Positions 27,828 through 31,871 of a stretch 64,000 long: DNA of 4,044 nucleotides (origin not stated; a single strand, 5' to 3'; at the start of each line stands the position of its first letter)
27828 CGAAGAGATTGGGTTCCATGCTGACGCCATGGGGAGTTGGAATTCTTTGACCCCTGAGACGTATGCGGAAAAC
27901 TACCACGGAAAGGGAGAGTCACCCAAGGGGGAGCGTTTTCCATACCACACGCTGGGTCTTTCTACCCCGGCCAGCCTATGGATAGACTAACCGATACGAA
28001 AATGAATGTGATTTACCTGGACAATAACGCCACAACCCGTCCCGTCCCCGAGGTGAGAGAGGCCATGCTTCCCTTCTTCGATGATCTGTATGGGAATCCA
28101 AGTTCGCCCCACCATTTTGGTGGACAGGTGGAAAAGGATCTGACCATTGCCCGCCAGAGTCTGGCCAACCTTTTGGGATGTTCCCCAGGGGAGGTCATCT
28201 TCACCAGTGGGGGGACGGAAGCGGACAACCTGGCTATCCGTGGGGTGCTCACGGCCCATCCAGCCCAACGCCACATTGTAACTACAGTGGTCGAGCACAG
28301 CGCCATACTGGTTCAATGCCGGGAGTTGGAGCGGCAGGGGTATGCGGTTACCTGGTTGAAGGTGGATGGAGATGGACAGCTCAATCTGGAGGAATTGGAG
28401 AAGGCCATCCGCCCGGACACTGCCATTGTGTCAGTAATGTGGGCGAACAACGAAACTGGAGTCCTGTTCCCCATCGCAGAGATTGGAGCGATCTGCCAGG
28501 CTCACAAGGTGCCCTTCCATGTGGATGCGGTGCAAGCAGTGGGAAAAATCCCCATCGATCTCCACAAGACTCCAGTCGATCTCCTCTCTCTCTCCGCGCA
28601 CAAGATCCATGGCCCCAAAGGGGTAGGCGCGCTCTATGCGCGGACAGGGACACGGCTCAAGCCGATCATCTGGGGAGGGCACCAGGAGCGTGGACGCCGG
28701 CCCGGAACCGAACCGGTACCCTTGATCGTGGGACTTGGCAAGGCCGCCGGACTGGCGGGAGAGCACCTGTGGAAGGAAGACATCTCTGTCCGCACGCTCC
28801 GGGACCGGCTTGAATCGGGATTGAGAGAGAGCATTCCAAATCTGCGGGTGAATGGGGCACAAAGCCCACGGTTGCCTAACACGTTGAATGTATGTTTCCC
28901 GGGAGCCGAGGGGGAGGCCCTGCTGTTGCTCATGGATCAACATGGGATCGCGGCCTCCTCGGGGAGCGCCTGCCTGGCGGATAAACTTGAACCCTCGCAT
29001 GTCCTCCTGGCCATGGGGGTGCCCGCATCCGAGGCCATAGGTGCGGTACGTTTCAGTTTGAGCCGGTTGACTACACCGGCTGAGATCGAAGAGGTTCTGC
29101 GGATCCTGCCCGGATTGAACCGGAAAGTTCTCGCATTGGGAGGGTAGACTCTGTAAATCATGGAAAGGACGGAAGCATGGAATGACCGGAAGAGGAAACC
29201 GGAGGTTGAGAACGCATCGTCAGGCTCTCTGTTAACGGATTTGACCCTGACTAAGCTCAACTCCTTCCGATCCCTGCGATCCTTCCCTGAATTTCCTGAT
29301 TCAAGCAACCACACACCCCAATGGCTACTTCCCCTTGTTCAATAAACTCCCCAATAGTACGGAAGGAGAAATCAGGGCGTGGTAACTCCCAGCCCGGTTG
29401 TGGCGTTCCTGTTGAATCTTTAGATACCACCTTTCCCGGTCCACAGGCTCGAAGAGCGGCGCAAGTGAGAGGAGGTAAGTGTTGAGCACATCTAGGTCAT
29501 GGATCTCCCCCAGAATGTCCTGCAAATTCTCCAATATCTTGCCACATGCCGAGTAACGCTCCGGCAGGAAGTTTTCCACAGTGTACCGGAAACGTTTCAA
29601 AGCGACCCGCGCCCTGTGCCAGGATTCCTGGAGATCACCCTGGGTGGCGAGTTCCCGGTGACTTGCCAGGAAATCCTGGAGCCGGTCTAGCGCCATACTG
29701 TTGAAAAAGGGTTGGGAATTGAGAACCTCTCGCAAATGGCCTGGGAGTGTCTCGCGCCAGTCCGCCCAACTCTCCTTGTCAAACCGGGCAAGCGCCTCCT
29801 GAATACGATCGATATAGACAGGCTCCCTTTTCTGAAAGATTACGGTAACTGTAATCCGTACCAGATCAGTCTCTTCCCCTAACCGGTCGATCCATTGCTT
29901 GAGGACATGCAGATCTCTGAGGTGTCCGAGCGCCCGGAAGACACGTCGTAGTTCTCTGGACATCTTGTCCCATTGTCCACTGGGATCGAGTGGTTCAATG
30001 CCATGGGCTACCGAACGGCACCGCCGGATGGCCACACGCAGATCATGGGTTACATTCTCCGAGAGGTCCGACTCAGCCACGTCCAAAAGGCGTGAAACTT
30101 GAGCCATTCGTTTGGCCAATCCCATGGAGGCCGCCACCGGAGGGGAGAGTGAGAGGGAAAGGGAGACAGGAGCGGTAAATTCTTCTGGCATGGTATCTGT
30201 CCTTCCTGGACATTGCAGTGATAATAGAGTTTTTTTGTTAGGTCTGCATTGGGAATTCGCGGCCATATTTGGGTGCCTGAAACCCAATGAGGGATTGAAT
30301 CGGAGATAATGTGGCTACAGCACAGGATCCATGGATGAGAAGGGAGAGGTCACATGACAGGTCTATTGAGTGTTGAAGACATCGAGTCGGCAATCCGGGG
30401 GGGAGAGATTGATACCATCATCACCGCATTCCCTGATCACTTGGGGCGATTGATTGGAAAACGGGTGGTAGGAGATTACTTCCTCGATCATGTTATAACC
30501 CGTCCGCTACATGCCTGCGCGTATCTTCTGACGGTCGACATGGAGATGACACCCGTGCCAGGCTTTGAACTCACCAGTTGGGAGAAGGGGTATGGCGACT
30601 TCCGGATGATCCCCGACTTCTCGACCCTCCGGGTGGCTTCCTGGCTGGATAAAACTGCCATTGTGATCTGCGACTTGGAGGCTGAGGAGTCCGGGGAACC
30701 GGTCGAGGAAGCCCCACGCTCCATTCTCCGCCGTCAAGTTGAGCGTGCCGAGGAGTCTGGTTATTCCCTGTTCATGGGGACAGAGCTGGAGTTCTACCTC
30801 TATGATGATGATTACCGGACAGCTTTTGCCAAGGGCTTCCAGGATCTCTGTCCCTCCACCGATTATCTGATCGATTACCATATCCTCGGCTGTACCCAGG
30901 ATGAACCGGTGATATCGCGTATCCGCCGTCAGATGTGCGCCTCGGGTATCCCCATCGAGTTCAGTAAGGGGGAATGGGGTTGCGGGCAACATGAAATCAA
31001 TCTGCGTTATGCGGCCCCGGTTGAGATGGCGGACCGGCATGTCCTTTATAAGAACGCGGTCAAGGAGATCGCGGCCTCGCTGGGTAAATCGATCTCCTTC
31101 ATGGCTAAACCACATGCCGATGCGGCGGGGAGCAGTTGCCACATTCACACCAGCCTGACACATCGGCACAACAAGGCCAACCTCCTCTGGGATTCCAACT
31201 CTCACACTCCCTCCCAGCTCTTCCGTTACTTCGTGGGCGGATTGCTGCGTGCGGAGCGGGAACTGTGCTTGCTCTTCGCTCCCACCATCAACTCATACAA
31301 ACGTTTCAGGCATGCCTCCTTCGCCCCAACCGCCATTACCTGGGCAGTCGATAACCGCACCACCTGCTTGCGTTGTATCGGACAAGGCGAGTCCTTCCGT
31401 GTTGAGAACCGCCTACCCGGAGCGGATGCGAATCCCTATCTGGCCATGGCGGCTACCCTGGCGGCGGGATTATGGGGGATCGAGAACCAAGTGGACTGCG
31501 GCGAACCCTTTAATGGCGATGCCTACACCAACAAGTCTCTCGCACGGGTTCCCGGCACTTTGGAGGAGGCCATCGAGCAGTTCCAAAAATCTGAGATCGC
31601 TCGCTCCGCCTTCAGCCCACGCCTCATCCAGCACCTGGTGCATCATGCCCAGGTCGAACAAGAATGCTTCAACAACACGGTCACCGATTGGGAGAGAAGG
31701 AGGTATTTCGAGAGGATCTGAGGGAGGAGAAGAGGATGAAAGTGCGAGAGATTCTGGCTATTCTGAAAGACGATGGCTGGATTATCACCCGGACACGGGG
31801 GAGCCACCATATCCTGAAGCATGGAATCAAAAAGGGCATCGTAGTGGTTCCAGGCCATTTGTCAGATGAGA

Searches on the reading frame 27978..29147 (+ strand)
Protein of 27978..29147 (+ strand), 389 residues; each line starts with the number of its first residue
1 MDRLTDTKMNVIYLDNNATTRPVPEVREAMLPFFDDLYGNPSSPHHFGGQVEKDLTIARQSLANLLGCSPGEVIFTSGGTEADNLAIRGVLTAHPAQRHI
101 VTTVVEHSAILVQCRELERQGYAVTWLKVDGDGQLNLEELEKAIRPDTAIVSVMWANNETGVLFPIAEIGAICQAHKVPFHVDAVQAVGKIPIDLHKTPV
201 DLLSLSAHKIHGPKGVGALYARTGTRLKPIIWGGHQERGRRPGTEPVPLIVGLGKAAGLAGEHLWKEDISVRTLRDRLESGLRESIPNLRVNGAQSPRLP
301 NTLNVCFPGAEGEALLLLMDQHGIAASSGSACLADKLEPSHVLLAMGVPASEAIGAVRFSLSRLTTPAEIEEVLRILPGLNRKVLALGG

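Call 46: search_protein_families(library=ncbifam, proteins=[window:27978-29147:+], max_evalue=1e-10)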
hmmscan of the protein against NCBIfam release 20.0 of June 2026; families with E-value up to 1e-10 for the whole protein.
window:27978-29147:+ (389 aa): 19 families
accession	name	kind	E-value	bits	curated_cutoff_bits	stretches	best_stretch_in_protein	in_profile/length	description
TIGR03402.1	FeS_nifS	equivalog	2.3e-161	536.8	530.75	1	12-381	1-370/379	cysteine desulfurase NifS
NF010611.0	PRK14012.1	equivalog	5.8e-117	391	548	1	11-376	6-374/406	IscS subfamily cysteine desulfurase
TIGR03235.1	DNA_S_dndA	equivalog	5.7e-115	384.4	480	1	13-361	1-353/353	cysteine desulfurase DndA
TIGR02006.1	IscS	equivalog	5.2e-113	378.1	643.2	1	11-377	4-371/402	IscS subfamily cysteine desulfurase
TIGR03403.1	nifS_epsilon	equivalog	1.4e-110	369.7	587.7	1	12-375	1-367/382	NifS family cysteine desulfurase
NF002806.0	PRK02948.1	subfamily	2.2e-91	306.7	304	1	11-382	1-373/381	IscS subfamily cysteine desulfurase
TIGR01977.1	am_tr_V_EF2568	hypoth_equivalog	4.9e-43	147.6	377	1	12-235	1-226/376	cysteine desulfurase family protein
TIGR01979.1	sufS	subfamily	8.9e-41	140.1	475.1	1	9-234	17-248/403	SufS family cysteine desulfurase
NF040779.1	Sec_lyase_SclA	exception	2.1e-29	102.6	525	1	55-235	45-227/378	selenocysteine lyase SclA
NF041166.1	f2_encap_cargo1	exception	6.3e-29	101.5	800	1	10-224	245-463/623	family 2A encapsulin nanocompartment cargo protein cysteine desulfurase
TIGR01976.1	am_tr_V_VC1184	hypoth_equivalog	3.1e-25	89.3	352.35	1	7-225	16-235/401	cysteine desulfurase-like protein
NF008126.0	PRK10874.1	equivalog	2.2e-20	73.2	607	1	9-225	18-238/401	cysteine desulfurase CsdA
TIGR04343.1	egtE_PLP_lyase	equivalog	3.1e-20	72.3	400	1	54-224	55-218/370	ergothioneine biosynthesis PLP-dependent enzyme EgtE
NF006791.0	PRK09295.1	equivalog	4.8e-20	72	661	1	10-223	23-240/406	cysteine desulfurase SufS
TIGR03392.1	FeS_syn_CsdA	equivalog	3.5e-19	69.3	493.6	1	10-225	16-235/398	cysteine desulfurase CsdA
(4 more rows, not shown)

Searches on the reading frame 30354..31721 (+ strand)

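Call 46: search_protein_families(library=ncbifam, proteins=[window:30354-31721:+], max_evalue=1e-10)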
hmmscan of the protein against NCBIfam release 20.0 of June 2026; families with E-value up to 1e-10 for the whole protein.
window:30354-31721:+ (455 aa): 4 families
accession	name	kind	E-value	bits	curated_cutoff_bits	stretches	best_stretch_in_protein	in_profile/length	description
TIGR00653.1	GlnA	equivalog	7.6e-70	235.9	429.15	1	189-452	189-461/462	type I glutamate--ammonia ligase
TIGR03105.1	gln_synth_III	equivalog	2.5e-69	233.9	469.6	1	82-452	60-434/435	type III glutamate--ammonia ligase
NF045547.1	GGputSyn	equivalog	7.1e-62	209.5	650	1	80-447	70-438/438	gamma-glutamylputrescine synthetase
NF007006.0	PRK09469.1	equivalog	2.4e-37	128.6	845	1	209-443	216-458/469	glutamate--ammonia ligase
